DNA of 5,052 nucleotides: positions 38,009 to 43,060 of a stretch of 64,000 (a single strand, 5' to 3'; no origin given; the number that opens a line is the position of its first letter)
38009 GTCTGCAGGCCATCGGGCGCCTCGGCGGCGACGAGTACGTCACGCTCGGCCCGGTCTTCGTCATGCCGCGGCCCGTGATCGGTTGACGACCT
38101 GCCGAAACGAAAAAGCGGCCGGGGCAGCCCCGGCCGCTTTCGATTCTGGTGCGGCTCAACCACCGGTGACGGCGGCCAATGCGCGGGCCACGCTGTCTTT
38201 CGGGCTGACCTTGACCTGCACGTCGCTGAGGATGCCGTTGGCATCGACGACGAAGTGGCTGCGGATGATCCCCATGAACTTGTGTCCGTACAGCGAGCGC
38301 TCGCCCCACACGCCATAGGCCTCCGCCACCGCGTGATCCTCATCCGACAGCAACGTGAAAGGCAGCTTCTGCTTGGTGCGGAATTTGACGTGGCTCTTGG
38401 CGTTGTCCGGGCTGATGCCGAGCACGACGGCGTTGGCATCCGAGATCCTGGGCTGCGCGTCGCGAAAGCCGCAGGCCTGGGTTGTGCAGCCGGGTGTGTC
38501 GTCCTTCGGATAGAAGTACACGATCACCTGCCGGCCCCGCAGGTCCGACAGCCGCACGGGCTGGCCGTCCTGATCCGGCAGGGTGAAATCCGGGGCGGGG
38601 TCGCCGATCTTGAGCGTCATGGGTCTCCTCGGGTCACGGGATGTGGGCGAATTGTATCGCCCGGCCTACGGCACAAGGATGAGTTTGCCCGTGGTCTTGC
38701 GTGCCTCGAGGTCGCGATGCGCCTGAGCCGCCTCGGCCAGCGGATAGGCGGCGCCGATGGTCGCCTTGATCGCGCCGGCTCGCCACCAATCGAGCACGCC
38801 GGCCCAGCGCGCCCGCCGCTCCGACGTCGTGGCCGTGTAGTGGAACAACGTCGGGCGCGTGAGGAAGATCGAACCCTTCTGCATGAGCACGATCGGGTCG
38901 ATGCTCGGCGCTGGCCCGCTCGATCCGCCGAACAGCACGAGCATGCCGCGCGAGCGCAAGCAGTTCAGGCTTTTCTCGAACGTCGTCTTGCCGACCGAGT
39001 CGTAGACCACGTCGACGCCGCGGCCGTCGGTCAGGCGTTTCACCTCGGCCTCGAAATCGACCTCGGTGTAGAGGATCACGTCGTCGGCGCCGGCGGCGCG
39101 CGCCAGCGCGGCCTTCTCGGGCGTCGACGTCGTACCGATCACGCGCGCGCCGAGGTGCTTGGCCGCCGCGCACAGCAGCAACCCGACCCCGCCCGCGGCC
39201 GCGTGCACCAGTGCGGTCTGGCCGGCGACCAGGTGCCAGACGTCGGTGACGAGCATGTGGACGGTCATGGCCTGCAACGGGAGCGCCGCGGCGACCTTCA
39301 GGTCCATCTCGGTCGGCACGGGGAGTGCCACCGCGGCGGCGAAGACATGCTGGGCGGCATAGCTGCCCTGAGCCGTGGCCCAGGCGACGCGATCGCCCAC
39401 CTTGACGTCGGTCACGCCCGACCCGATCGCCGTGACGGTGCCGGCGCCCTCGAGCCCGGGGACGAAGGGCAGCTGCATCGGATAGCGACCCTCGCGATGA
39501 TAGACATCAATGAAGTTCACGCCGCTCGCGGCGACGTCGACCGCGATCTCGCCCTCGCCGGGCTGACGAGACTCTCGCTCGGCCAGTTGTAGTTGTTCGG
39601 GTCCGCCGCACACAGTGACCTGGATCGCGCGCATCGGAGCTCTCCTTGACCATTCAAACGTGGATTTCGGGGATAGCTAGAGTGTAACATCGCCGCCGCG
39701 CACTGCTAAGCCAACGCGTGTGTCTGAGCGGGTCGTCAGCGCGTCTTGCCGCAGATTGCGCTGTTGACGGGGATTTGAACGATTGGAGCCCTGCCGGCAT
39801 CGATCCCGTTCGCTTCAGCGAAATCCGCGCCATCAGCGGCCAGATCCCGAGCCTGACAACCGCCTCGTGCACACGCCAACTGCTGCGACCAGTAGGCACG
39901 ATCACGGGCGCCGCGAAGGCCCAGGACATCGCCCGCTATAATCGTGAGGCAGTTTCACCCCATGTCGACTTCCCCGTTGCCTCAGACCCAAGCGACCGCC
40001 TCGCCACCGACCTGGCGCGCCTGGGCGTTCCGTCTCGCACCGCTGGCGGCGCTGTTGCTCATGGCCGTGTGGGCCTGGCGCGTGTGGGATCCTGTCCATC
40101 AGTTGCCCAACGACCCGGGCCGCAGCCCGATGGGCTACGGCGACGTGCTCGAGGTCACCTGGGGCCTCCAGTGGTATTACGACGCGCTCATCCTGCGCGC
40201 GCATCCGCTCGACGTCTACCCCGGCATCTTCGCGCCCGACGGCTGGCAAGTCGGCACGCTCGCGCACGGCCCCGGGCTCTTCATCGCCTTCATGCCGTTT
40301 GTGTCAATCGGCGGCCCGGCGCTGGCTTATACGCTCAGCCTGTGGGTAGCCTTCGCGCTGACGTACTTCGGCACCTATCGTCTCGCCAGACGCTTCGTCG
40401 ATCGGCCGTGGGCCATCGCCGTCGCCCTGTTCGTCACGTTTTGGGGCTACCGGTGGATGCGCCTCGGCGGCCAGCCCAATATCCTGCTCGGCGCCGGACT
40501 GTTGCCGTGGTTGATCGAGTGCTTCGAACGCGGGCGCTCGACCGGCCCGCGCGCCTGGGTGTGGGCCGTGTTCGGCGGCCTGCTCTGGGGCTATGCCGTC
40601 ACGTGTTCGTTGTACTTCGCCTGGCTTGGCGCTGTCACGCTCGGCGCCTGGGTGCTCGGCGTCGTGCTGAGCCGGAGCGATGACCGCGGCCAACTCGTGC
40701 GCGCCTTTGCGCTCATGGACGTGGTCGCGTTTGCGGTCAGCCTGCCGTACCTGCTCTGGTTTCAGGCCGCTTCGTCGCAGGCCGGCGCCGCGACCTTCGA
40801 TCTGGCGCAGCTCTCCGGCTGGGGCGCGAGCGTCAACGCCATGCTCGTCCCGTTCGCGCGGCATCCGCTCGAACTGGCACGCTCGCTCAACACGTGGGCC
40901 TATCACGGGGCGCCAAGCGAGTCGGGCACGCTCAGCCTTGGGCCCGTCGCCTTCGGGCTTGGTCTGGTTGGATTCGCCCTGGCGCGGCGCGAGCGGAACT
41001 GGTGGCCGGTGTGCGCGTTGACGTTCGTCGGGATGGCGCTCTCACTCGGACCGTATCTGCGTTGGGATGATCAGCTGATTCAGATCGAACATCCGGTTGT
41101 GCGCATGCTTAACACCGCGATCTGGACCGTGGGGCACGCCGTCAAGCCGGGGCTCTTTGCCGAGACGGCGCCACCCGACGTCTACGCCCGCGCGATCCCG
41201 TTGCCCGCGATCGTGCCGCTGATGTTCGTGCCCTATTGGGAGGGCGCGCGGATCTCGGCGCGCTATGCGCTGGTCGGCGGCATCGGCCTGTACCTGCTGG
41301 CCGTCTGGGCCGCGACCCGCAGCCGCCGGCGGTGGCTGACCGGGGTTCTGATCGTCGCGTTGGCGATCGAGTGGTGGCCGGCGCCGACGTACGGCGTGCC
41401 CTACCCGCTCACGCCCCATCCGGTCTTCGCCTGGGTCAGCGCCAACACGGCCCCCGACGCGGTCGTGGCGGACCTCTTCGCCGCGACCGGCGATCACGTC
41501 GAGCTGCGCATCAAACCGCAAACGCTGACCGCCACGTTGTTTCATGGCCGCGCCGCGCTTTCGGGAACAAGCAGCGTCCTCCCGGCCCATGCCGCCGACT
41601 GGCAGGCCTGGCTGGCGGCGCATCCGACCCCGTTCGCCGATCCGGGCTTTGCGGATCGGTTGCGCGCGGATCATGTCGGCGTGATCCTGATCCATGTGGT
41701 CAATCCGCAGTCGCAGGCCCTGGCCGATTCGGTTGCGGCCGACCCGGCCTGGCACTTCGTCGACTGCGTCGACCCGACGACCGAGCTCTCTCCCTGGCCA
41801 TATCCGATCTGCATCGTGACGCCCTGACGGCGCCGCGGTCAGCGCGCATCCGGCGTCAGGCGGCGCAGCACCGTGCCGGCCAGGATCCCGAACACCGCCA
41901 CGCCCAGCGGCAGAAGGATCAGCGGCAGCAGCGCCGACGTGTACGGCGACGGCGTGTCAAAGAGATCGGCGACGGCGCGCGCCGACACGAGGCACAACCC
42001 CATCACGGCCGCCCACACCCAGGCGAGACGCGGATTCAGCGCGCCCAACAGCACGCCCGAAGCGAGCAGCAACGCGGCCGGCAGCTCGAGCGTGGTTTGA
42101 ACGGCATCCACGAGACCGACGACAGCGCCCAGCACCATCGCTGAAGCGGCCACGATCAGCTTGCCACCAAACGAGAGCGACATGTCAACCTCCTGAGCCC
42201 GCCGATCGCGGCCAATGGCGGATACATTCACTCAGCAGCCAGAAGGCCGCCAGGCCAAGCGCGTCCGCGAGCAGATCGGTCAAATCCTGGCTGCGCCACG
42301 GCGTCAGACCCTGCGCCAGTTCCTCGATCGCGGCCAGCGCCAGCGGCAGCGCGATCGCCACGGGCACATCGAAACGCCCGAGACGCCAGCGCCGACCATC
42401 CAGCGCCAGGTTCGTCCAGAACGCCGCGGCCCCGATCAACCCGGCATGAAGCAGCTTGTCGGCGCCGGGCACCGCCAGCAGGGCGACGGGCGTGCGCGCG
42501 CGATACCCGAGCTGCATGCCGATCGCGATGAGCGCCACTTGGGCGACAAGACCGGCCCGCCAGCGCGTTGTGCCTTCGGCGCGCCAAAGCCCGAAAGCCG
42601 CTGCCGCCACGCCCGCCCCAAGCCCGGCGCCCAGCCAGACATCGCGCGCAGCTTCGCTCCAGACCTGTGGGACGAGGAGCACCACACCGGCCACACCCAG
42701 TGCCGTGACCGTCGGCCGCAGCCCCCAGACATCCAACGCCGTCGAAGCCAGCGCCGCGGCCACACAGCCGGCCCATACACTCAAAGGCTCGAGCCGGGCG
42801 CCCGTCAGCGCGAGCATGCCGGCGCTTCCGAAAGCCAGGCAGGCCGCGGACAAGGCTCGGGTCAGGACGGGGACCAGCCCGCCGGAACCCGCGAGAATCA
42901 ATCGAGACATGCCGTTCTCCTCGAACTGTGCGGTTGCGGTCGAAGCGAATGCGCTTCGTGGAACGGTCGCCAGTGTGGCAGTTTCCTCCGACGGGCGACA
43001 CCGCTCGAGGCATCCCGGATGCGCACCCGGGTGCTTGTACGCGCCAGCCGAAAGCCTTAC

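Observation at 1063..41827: Eight GT-C-like polytopic membrane genes of several families lie within about 41 kb, threaded through housekeeping translation genes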

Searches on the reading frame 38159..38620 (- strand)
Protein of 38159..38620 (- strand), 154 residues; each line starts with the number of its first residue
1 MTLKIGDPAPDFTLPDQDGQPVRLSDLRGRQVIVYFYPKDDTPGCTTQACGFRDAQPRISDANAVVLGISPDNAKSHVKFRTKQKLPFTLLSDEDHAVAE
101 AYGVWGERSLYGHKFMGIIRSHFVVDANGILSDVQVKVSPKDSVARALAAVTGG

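Call 6: search_protein_families(library=pfam, proteins=[window:38159-38620:-], max_evalue=0.01)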
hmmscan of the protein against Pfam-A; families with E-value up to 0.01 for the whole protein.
window:38159-38620:- (154 aa): 2 families
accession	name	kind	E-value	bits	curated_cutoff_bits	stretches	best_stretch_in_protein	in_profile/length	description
PF00578.27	AhpC-TSA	-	9e-44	148.8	26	1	5-132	1-122/124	AhpC/TSA family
PF08534.16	Redoxin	-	4.6e-27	95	26.6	1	5-146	2-143/148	Redoxin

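Call 11: find_encoding_contigs(protein=window:38159-38620:-, flank=10000, max_places=6)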
Protein window:38159-38620:- (154 aa): 1 contig read that carries it; 1 place shown.
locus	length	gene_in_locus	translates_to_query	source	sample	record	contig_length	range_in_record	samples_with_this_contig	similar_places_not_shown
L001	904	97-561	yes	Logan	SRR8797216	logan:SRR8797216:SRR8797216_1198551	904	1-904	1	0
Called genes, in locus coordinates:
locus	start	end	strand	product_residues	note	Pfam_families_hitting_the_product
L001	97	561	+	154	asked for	PF00578:AhpC-TSA, PF08534:Redoxin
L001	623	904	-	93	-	?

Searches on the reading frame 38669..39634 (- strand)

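Call 6: search_protein_families(library=pfam, proteins=[window:38669-39634:-], max_evalue=0.01)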
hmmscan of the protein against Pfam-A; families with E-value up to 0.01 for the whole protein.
window:38669-39634:- (322 aa): 3 families
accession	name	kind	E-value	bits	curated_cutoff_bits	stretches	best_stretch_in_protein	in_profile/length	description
PF00107.32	ADH_zinc_N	-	2.8e-30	105.3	31.8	1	149-283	1-126/129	Zinc-binding dehydrogenase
PF13602.12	ADH_zinc_N_2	-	9.9e-26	91.7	27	1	182-320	2-134/134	Zinc-binding dehydrogenase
PF08240.17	ADH_N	-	1.3e-15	57.9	23.5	1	26-86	1-63/104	Alcohol dehydrogenase GroES-like domain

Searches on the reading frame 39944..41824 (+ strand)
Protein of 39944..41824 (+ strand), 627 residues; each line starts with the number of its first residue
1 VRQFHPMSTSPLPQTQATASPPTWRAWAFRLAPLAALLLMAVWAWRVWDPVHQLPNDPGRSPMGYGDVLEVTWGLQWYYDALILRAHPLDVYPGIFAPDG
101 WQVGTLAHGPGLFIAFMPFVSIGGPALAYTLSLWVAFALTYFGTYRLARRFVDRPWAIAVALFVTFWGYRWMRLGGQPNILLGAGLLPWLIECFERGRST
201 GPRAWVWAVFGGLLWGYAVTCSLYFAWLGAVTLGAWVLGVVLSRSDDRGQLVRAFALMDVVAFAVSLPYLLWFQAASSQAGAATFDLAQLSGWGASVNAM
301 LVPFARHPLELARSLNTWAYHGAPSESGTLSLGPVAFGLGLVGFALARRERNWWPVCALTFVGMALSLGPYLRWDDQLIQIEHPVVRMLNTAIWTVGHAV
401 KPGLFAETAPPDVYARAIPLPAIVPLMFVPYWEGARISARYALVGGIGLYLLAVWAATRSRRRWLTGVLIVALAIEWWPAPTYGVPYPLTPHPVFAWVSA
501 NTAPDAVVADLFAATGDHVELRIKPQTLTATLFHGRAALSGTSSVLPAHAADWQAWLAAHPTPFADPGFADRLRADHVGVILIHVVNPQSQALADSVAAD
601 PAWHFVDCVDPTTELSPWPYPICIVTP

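Call 4: search_protein_families(library=pfam, proteins=[window:39944-41824:+], max_evalue=0.01)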
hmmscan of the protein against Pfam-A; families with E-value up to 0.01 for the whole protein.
window:39944-41824:+ (627 aa): 0 families

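Call 21: search_protein_families(library=pfam, proteins=[window:39962-41824:+], max_evalue=10)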
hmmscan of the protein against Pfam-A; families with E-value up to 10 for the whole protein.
window:39962-41824:+ (621 aa): 0 families

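Call 25: search_protein_families(library=ncbifam, proteins=[window:39962-41824:+], max_evalue=0.1)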
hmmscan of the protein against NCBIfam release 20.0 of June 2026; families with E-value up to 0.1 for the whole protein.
window:39962-41824:+ (621 aa): 0 families
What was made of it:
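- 39962..41827 (+): GTC8: member of a small, unclassified GT-C family remotely related to YfhO. No Pfam or NCBIfam hit (calls 4, 21, 25).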

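Call 26: find_homologous_proteins(query=window:39962-41824:+, max_evalue=0.001)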
Query window:39962-41824:+ (621 aa): 9 proteins with E <= 0.001 among 8000 candidates.
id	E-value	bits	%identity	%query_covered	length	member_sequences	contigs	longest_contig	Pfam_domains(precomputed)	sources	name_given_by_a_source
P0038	0.0e+0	1415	99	100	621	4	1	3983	-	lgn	-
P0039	6.2e-255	866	64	95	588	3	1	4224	-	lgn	-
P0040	3.9e-228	778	57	100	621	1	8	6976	-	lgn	-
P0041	1.3e-111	393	37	96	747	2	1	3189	-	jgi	-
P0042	6.5e-103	364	37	95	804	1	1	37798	-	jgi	jgi:hypothetical protein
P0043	4.4e-101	358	37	91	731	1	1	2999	-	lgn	-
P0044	2.0e-99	352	36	97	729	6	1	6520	-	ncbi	ncbi:MAG TPA: hypothetical protein VF707_09150, partial [Ardenticatenaceae bacterium]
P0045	4.9e-97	344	35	96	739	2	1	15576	-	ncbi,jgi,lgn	jgi:hypothetical protein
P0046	6.7e-37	146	31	90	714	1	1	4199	-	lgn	-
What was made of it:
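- GTC8 has only nine detectable homologues (call 26).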

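Call 34: predict_structure(alignment_id=A2)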
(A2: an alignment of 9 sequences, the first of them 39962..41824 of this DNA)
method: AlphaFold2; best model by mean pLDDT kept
length: 621 residues; sequences in the alignment: 9
mean_pLDDT: 76.0   pTM: 0.80
mean pLDDT of the five models: 76.0, 75.2, 73.3, 64.5, 64.4
residues with pLDDT >= 90: 152; 70-90: 283; 50-70: 104; < 50: 82
segments of 3 or more residues with pLDDT < 50: 1-15, 52-58, 85-100, 274-288, 407-430, 537-539
pLDDT, mean of each block of 10 residues (from residue 1): 39 58 83 77 67 48 79 79 47 38 78 88 88 93 93 90 73 84 94 89 96 85 90 83 88 94 72 47 49 76 84 68 76 93 91 87 61 62 65 56 55 38 41 72 93 88 86 68 85 88 84 79 80 60 72 86 86 91 91 91 83 90 79
secondary structure, 60 per line:
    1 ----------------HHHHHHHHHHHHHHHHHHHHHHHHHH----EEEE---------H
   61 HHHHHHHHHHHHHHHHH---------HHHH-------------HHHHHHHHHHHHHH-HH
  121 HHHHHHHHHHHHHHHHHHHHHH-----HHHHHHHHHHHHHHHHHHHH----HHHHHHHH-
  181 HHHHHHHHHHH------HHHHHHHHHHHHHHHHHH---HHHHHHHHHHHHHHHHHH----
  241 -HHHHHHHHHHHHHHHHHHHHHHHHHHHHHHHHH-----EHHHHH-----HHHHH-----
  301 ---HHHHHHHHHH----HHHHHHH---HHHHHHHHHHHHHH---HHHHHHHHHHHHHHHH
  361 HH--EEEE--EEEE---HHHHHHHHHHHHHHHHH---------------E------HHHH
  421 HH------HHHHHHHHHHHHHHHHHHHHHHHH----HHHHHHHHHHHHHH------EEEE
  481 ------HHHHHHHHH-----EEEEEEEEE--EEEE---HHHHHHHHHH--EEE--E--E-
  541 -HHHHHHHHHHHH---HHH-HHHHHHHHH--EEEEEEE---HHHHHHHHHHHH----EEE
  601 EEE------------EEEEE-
elements in order: H17-42 E47-50 H60-77 H87-90 H104-117 H119-142 H148-167 H172-179 H181-191 H198-215 H219-236 H242-274 H281-285 H291-295 H304-313 H318-324 H328-341 H345-362 E365-368 E371-374 H378-394 H417-422 H429-452 H457-470 E477-480 H487-495 E501-509 E512-515 H519-528 E531-533 H542-553 H561-569 E572-578 H582-593 E598-603 E616-620
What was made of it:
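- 39962..41827 (+): AF2 pTM 0.80 (call 34).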

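Call 36: fold_search(model_id=the predicted structure, library=pdb)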
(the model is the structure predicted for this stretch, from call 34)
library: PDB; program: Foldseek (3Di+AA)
matches with E <= 10: 200; with E <= 0.001: 21
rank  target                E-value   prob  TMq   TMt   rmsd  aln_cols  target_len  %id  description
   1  6ftg_5                5.7e-07  1.00  0.44  0.42  18.6       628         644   12  Subtomogram average of OST-containing ribosome-translocon complexes from canine rough microsomal membranes (released 2018-03-21)
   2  8if8_C                4.6e-06  1.00  0.44  0.45  12.9       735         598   13  Arabinosyltransferase AftA (released 2023-05-31)
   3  7e9s_A                7.4e-06  1.00  0.41  0.31  18.6       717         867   12  Archaeal oligosaccharyltransferase AglB from Archaeoglobus fulgidus in complex with an inhibitory peptide and a dolich (released 2021-09-08)
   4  8if8_B                7.8e-06  1.00  0.44  0.44  12.2       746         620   12  Arabinosyltransferase AftA (released 2023-05-31)
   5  7oci_F                1.5e-05  1.00  0.48  0.47  11.9       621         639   12  Cryo-EM structure of yeast Ost6p containing oligosaccharyltransferase complex (released 2022-02-16)
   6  8agc_A                1.7e-05  1.00  0.44  0.40  18.3       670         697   12  Structure of yeast oligosaccharylransferase complex with lipid-linked oligosaccharide and non-acceptor peptide bound (released 2022-12-07)
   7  8b6l_I                1.7e-05  1.00  0.43  0.39  19.5       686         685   11  Subtomogram average of the human Sec61-TRAP-OSTA-translocon (released 2022-12-07)
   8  3waj                  2.9e-05  1.00  0.39  0.32  16.9       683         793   12  Crystal structure of the Archaeoglobus fulgidus oligosaccharyltransferase (O29867_ARCFU) complex with Zn and sulfate (released 2013-10-30)
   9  6s7t_A                3.6e-05  1.00  0.42  0.38  18.4       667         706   12  Cryo-EM structure of human oligosaccharyltransferase complex OST-B (released 2019-12-18)
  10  5gmy_A                5.7e-05  1.00  0.43  0.33  16.2       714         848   13  Crystal structure of the Archaeoglobus fulgidus oligosaccharyltransferase (O29867_ARCFU) tethered with an acceptor pep (released 2017-02-01)
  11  6s7o_A                6.3e-05  1.00  0.48  0.46  13.4       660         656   12  Cryo-EM structure of human oligosaccharyltransferase complex OST-A (released 2019-12-18)
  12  9n9j_I                6.8e-05  1.00  0.45  0.40  19.0       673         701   12  Structure of a GRP94 folding intermediate engaged with a CCDC134- and FKBP11-bound secretory translocon (released 2025-11-19)
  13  8agb_A                7.5e-05  1.00  0.41  0.40  13.5       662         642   11  Structure of yeast oligosaccharylransferase complex with lipid-linked oligosaccharide bound (released 2022-12-07)
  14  6c26_A                7.8e-05  1.00  0.49  0.47  12.5       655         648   12  The Cryo-EM structure of a eukaryotic oligosaccharyl transferase complex (released 2018-01-31)
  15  8age_A                8.1e-05  1.00  0.46  0.44  11.4       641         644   12  Structure of yeast oligosaccharylransferase complex with acceptor peptide bound (released 2022-12-07)
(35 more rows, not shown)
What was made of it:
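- On GT-C glycosyltransferase superfamily (Pfam clan CL0111): Foldseek probability 1.0, E 5.7e-7 to 6e-4, TM 0.37-0.49 to STT3, AftA, AglB, DPY19 and ArnT (call 36).
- Closest known: Mycobacterial/corynebacterial GT-C ensembles. Same: The GTC8 model matches AftA and AftD (call 36).
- Checked: The AlphaFold model of 39962 (pTM 0.80) matches STT3, AftA, AglB, DPY19 and ArnT with Foldseek probability 1.0 (calls 34, 36).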

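Call 58: find_encoding_contigs(protein=P0040, flank=10000, max_places=3)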
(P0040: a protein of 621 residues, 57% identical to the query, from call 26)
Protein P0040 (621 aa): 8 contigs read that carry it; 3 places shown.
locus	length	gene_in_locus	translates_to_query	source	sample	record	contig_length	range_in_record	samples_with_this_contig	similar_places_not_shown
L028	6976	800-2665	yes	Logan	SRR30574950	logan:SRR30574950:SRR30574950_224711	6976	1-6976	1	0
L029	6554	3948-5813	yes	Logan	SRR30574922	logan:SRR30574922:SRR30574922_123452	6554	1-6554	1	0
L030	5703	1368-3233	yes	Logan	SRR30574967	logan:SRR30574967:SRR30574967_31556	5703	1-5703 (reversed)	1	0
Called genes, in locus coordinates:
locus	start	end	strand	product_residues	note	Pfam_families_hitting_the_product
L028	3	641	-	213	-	?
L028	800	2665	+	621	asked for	-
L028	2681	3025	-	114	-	-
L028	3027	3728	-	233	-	PF04892:VanZ-LLP1 (weak)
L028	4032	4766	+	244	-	PF00072:Response_reg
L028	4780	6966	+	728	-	PF02518:HATPase_c (weak)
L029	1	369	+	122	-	?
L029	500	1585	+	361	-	PF00903:Glyoxalase, PF13669:Glyoxalase_4 (faint), PF18029:Glyoxalase_6 (faint), PF22677:Ble-like_N (faint), PF00903:Glyoxalase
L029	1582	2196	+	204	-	PF01613:Flavin_Reduct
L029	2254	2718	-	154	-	PF00578:AhpC-TSA, PF08534:Redoxin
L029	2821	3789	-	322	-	PF08240:ADH_N, PF00107:ADH_zinc_N, PF13602:ADH_zinc_N_2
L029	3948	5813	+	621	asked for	-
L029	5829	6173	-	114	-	-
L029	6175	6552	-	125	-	?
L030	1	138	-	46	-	?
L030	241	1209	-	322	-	PF08240:ADH_N, PF00107:ADH_zinc_N, PF13602:ADH_zinc_N_2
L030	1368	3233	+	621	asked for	-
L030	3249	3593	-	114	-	-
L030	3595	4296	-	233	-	PF04892:VanZ-LLP1 (faint)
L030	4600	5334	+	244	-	PF00072:Response_reg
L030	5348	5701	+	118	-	?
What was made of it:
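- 39962..41827 (+): Syntenic in L028-L030 (call 58).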

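Call 59: find_encoding_contigs(protein=P0042, flank=10000, max_places=2)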
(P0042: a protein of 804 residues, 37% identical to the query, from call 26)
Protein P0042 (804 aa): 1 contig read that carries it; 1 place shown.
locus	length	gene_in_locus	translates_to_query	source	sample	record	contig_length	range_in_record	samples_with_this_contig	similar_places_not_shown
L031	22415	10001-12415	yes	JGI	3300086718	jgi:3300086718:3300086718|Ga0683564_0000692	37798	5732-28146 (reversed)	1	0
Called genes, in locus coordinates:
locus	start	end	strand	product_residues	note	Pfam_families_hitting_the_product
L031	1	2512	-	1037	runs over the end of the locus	-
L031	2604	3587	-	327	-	-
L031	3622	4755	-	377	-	-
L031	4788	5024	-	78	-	-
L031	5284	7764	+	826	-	PF14870:PSII_BNR (faint), PF08924:Rv2525c_GlyHyd-like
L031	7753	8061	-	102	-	PF13487:HD_5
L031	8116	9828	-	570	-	-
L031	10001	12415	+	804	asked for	-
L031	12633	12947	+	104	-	-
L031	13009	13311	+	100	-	-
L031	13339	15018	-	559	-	PF00749:tRNA-synt_1c, PF03950:tRNA-synt_1c_C, PF20974:tRNA-synt_1c_C2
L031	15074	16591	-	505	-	PF10011:DUF2254 (weak)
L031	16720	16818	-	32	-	-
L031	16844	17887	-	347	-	PF14486:DUF4432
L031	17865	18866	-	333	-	PF00294:PfkB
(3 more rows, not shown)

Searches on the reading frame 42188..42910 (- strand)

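Call 86: search_protein_families(library=pfam, proteins=[window:42188-42910:-], max_evalue=0.1)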
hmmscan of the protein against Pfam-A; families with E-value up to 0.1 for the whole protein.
window:42188-42910:- (241 aa): 1 family
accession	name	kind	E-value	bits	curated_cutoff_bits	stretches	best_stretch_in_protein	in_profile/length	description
PF04892.17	VanZ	-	0.00027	22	30.1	1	165-228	68-123/126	VanZ like family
